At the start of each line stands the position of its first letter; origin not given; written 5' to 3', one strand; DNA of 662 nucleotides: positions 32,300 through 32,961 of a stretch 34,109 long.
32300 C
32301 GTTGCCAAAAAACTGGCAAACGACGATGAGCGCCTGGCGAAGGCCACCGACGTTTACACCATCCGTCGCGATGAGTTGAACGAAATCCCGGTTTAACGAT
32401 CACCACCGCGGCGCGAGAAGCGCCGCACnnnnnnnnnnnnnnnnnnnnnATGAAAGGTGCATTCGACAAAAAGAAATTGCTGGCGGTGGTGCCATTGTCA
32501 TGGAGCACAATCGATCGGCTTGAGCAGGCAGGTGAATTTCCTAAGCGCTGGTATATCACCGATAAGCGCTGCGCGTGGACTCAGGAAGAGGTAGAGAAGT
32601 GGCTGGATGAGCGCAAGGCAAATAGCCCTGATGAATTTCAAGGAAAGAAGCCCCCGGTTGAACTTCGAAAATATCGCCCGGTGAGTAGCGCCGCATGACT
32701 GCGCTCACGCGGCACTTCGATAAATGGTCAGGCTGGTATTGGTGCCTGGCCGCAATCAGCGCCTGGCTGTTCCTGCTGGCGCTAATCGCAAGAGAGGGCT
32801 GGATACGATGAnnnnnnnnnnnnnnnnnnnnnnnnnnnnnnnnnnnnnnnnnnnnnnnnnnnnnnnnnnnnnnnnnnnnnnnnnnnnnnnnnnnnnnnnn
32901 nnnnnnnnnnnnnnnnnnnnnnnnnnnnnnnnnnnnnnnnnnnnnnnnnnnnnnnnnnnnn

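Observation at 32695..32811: Unannotated 38-aa single-TM peptide tightly coupled between the AlpA-like and PerC-like genes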

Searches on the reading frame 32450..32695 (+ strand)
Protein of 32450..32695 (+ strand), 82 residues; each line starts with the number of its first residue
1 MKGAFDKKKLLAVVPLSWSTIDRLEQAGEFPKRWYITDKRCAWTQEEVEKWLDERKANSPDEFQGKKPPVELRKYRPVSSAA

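Call 9: search_protein_families(library=pfam, proteins=[window:32450-32695:+], max_evalue=1)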
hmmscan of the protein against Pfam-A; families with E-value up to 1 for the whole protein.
window:32450-32695:+ (82 aa): 2 families
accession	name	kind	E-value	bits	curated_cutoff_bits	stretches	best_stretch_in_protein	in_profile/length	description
PF05930.18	Phage_AlpA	-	1.8e-05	25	21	1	13-52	12-51/51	Prophage CP4-57 regulatory protein (AlpA)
PF10453.14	NUFIP1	-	0.0058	16.9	23.3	1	42-58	15-31/53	FMR1-interacting protein 1 (NUFIP1)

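Call 10: search_protein_families(library=phrogs, proteins=[window:32450-32695:+], max_evalue=1)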
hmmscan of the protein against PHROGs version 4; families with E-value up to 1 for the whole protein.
window:32450-32695:+ (82 aa): 7 families
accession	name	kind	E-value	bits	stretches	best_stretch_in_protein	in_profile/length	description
phrog_66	-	integration and excision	6e-14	53.5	1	2-75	91-160/412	excisionase and transcriptional regulator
phrog_2790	-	integration and excision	1.1e-09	39.2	1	7-62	31-86/100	excisionase and transcriptional regulator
phrog_6355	-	unknown function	0.00046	21.3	1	28-59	43-76/90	-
phrog_597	-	DNA, RNA and nucleotide metabolism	0.0018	19.3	1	19-57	127-166/200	DNA binding protein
phrog_28174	-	unknown function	0.076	14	1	28-66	38-75/85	-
phrog_533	-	head and packaging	0.088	12.3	1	25-66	447-487/495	portal protein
phrog_25262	-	unknown function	0.15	13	1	14-64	44-93/106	-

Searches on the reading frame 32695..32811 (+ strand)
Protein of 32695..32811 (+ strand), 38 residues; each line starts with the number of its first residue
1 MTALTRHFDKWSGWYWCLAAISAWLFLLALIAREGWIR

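Call 9: search_protein_families(library=pfam, proteins=[window:32695-32808:+], max_evalue=1)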
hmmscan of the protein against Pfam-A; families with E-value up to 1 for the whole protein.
window:32695-32808:+ (38 aa): 0 families

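Call 10: search_protein_families(library=phrogs, proteins=[window:32695-32808:+], max_evalue=1)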
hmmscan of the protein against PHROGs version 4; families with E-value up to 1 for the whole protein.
window:32695-32808:+ (38 aa): 2 families
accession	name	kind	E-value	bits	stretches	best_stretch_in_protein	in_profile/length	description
phrog_17484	-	moron, auxiliary metabolic gene and host takeover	1.4e-20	73.8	1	1-38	1-38/38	membrane protein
phrog_18218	-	unknown function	0.039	15.3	1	4-36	61-92/108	-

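Call 16: search_dna_similar(query=window:32695-32808:+, collection=phages, mode=protein, max_evalue=1, max_rows=60)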
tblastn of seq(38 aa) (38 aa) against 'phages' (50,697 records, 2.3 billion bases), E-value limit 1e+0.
Records with a match: 35; places in all: 35; records where one place covers at least 80% of the query: 35.
Best place of each record, by identity: 60-80% 35.
By first word of the organism name: Escherichia 16; Salmonella 12; Klebsiella 4; Enterobacter 2; phage 1.
By host as written in the record: Escherichia coli O157:H7 4; - 4; Salmonella enterica subsp. enterica serovar Heidelberg 3; Salmonella enterica 2; Salmonella enterica serovar Typhimurium strain LT2 2; pathenogenic Salmonella bacterium 2; Enterobacter sp. CT7 2; Escherichia coli O103:H25 strain NIPH-11060424/NVH-734 2; and 12 more.
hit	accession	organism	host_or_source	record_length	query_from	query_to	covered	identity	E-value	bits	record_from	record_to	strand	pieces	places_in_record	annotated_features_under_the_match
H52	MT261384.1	Salmonella virus PAT1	Salmonella enterica subsp. enterica ...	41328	1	38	100%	73.7%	2e-10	58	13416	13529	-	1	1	hypothetical protein (x2)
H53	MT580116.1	Salmonella phage 65FD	Salmonella enterica subsp. enterica ...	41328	1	38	100%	73.7%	2e-10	58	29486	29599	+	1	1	putative transcriptional activator | putative transcriptional regulator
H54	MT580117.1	Salmonella phage 66FD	Salmonella enterica subsp. enterica ...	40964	1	38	100%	73.7%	2e-10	58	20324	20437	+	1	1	putative transcriptional activator | putative transcriptional regulator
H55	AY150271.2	Salmonella phage epsilon15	Salmonella enterica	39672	1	38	100%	73.7%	2e-10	58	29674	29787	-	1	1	hypothetical protein (x3)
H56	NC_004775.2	Salmonella phage epsilon15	Salmonella enterica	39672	1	38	100%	73.7%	2e-10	58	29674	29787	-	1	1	membrane protein | excisionase and transcriptional regulator | transcriptional activator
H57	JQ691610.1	Salmonella phage SPN9TCW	Salmonella typhimurium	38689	1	38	100%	73.7%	2e-10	58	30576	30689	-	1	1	putative transcriptional activator | putative transcriptional regulator AlpA family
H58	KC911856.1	Salmonella phage SPC32H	Salmonella enterica serovar Typhimurium ...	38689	1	38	100%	73.7%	2e-10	58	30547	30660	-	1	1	hypothetical protein | putative transcriptional activator | putative transcriptional regulator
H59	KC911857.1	Salmonella phage SPC32N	Salmonella enterica serovar Typhimurium ...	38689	1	38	100%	73.7%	2e-10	58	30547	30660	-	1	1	hypothetical protein | putative transcriptional activator | putative transcriptional regulator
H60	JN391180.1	Salmonella phage SPN1S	pathenogenic Salmonella bacterium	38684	1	38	100%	73.7%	2e-10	58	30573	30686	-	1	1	hypothetical protein | putative transcriptional regulator | putative transcriptional activator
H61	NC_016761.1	Salmonella phage SPN1S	pathenogenic Salmonella bacterium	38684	1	38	100%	73.7%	2e-10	58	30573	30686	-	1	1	membrane protein | excisionase and transcriptional regulator | transcriptional activator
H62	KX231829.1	Enterobacter phage Tyrion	Enterobacter sp. CT7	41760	1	38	100%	71.1%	4e-10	57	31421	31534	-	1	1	hypothetical protein | putative transcriptional regulator | ribosome_binding_site | putative transcriptional activator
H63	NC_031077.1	Enterobacter phage Tyrion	Enterobacter sp. CT7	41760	1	38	100%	71.1%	4e-10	57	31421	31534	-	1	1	membrane protein | AlpA family regulatory protein | ribosome_binding_site | transcriptional activator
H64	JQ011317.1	Escherichia phage TL-2011b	Escherichia coli O103:H25 strain ...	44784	1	38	100%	71.1%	8e-10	56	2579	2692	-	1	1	none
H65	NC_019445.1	Escherichia phage TL-2011b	Escherichia coli O103:H25 strain ...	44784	1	38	100%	71.1%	8e-10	56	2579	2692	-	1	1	none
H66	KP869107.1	Escherichia coli O157 typing phage 9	Escherichia coli O157:H7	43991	1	38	100%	71.1%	8e-10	56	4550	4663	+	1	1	regulatory protein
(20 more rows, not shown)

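Call 17: find_related_loci(query=A1, collection=viral_contigs, flank=2500)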
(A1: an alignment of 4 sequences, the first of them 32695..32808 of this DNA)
Query A1 (38 aa) in viral_contigs; peptide patterns used: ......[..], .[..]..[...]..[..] (x = any residue, [..] = any of these).
249 stretches matched a pattern; 223 encode a relative of the query (tblastn E <= 1e-3); the best 80 are kept; 80 distinct loci.
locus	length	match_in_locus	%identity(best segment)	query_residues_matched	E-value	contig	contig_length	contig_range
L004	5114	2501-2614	74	1-38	3e-16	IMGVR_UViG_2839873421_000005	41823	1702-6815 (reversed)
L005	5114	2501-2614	74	1-38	1e-14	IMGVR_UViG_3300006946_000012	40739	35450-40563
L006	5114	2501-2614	74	1-38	3e-14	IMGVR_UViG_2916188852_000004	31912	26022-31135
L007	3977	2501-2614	74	1-38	3e-14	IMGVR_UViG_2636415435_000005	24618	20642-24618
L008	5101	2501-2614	74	1-38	3e-14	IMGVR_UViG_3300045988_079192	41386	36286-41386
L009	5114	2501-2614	74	1-38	3e-14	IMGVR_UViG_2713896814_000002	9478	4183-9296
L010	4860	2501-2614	74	1-38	3e-14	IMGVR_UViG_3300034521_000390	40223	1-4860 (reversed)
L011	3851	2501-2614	74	1-38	3e-14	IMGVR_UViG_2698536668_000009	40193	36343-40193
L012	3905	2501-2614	74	1-38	3e-14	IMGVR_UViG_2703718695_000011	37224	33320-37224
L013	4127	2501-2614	74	1-38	3e-14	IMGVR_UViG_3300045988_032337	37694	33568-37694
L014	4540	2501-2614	74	1-38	3e-14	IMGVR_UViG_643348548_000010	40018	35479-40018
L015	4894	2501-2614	74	1-38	3e-14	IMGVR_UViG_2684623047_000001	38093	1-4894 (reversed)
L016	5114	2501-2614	74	1-38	3e-14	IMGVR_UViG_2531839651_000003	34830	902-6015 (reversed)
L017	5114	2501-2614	74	1-38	3e-14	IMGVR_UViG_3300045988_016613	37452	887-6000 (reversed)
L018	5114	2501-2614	74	1-38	3e-14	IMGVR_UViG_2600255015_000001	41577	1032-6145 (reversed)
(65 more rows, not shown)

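Call 19: find_related_loci(query=A1, collection=genome_contigs, flank=3000)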
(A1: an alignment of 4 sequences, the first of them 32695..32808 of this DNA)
Query A1 (38 aa) in genome_contigs; peptide patterns used: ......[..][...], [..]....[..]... (x = any residue, [..] = any of these).
65 stretches matched a pattern; 4 encode a relative of the query (tblastn E <= 1e-3); 4 distinct loci.
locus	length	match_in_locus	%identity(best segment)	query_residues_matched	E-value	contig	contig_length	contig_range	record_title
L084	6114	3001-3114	74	1-38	2e-15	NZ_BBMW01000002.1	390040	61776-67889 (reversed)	Citrobacter werkmanii NBRC 105721, whole genome shotgun sequence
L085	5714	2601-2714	74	1-38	2e-15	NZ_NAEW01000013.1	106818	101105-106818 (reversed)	Citrobacter braakii strain ATCC 51113 CbraakiiATCC_L001_NODE_13_length_106818__23.6957, whole genome shotgun sequence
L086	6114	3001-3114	71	1-38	2e-15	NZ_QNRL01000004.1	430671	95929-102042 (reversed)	Pseudocitrobacter faecalis strain DSM 27453 Ga0244571_104, whole genome shotgun sequence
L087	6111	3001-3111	70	1-37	1e-13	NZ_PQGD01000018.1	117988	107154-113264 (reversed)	Superficieibacter electus strain BP-1 NODE_18_length_117988_cov_32.0738, whole genome shotgun sequence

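Call 31: list_cluster_members(proteins=[window:32695-32808:+, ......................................, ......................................, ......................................, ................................])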
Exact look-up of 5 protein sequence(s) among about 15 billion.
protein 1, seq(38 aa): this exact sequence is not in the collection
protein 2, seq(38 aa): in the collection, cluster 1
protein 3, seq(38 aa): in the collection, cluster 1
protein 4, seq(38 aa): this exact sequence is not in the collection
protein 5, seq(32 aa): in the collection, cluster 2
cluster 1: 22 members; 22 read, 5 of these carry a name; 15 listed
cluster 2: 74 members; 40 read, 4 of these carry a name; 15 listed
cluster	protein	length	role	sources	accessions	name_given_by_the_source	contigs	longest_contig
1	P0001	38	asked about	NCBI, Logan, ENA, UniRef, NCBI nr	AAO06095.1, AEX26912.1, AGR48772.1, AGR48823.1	hypothetical protein CFSAN00327_13178 [Salmonella enterica subsp. enterica serovar ... | Uncharacterized protein n=5 Tax=root TaxID=1 RepID=Q858E3_BPE15 | membrane protein [Salmonella phage epsilon15]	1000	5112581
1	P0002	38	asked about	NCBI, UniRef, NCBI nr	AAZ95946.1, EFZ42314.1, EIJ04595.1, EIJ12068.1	putative membrane protein [Escherichia coli P0299438.10] | Integral membrane protein n=2 Tax=root TaxID=1 RepID=Q286Y2_9CAUD | membrane protein [Escherichia phage phiV10]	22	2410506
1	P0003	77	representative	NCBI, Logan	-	-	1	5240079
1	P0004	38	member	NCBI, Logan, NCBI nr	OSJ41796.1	hypothetical protein K793_23065 [Salmonella enterica subsp. enterica serovar Newport str. ...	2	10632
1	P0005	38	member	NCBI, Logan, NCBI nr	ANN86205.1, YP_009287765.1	membrane protein [Enterobacter phage Tyrion]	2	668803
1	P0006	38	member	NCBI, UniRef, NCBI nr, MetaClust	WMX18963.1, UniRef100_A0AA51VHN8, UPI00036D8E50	hypothetical protein [Escherichia phage vB_EcoP_PAS61] | Uncharacterized protein n=1 Tax=Escherichia phage vB_EcoP_PAS61 TaxID=3053874 ... | status=active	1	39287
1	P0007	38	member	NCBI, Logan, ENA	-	-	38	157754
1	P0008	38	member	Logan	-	-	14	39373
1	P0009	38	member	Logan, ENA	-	-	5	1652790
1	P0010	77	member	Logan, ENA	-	-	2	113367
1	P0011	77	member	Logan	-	-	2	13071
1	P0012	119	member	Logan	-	-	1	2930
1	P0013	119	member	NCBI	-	-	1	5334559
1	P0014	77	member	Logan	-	-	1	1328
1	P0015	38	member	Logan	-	-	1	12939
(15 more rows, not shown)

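Call 32: find_encoding_contigs(protein=window:32695-32811:+, flank=6000, max_places=6)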
Protein window:32695-32811:+ (38 aa): no gene with exactly this product is on record in the collection.

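Call 35: search_protein_families(library=ncbifam, proteins=[window:32695-32808:+], max_evalue=10)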
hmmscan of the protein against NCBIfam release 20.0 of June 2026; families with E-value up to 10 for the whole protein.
seq(38 aa): 0 families

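Call 36: search_protein_families(library=padloc, proteins=[window:32695-32808:+], max_evalue=10)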
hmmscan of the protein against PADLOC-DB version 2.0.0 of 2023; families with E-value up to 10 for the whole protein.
seq(38 aa): 0 families

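Call 37: search_solved_structures(query=A1, max_evalue=10)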
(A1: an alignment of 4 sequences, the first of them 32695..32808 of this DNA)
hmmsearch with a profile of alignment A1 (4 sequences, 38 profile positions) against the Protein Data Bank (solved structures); distinct sequences matched with E-value up to 10: 2.
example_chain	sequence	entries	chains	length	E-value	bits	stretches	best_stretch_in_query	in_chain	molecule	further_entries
4dbd_A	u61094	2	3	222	1.3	12.2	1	17-36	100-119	Orotidine 5'-phosphate decarboxylase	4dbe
5f1s_A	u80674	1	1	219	3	11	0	12-17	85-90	polymeric Immunoglobulin Receptor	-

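Call 52: predict_structure(protein=window:32695-32808:+)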
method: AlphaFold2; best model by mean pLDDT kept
length: 38 residues; sequences in the alignment: 1
mean_pLDDT: 81.6   pTM: 0.37
mean pLDDT of the five models: 81.6, 81.2, 80.6, 80.1, 80.0
residues with pLDDT >= 90: 14; 70-90: 15; 50-70: 9; < 50: 0
segments of 3 or more residues with pLDDT < 50: none
pLDDT, mean of each block of 10 residues (from residue 1): 67 82 93 84
secondary structure, 60 per line:
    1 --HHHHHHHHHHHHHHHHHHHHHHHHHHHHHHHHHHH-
elements in order: H3-37

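Call 53: search_protein_representatives(protein=window:32695-32808:+)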
Query: 38 residues. Proteins with E-value up to 0.001 (for the whole library): 7; up to 1e-10: 0; up to 1e-30: 0. The best 7 are listed.
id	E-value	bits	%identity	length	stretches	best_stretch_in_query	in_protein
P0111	3.5e-10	54.6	66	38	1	1-38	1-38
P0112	1.2e-07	46.8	69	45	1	1-35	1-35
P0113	2.8e-07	45.7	58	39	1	1-38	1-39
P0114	2.1e-06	43.0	42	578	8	13-30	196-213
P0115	1.3e-05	40.5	58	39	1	1-38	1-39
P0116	2.9e-05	39.4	78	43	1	1-27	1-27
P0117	5.9e-05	38.5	-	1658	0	-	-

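Call 58: find_related_loci(query=A2, collection=viral_contigs, flank=3500)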
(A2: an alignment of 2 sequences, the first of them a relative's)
Query A2 (39 aa) in viral_contigs; peptide patterns used: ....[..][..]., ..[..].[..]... (x = any residue, [..] = any of these).
107 stretches matched a pattern; 35 encode a relative of the query (tblastn E <= 1e-3); 35 distinct loci.
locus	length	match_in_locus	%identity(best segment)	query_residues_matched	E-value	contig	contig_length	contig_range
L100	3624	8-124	97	1-39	4e-22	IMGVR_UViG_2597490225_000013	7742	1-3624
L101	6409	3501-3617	97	1-39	6e-22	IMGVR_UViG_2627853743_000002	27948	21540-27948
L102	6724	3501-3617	97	1-39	6e-22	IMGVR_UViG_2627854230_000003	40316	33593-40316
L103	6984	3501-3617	97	1-39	6e-22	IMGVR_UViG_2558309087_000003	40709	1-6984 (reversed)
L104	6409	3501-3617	97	1-39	6e-22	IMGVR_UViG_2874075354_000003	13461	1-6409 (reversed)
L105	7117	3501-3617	97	1-39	6e-22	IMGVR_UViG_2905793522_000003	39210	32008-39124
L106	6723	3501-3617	97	1-39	6e-22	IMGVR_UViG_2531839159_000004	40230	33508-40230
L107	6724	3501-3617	97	1-39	6e-22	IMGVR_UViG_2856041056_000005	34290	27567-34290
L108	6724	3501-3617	97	1-39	6e-22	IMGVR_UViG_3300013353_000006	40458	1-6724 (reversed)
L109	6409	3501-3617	97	1-39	6e-22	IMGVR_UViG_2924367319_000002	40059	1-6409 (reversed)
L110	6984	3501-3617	97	1-39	6e-22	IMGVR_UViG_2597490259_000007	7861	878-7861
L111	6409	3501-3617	97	1-39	6e-22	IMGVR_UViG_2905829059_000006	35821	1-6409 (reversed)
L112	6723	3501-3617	97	1-39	6e-22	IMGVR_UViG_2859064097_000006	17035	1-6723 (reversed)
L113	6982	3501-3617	97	1-39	6e-22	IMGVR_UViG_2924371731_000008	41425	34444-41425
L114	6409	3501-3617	95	1-39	2e-21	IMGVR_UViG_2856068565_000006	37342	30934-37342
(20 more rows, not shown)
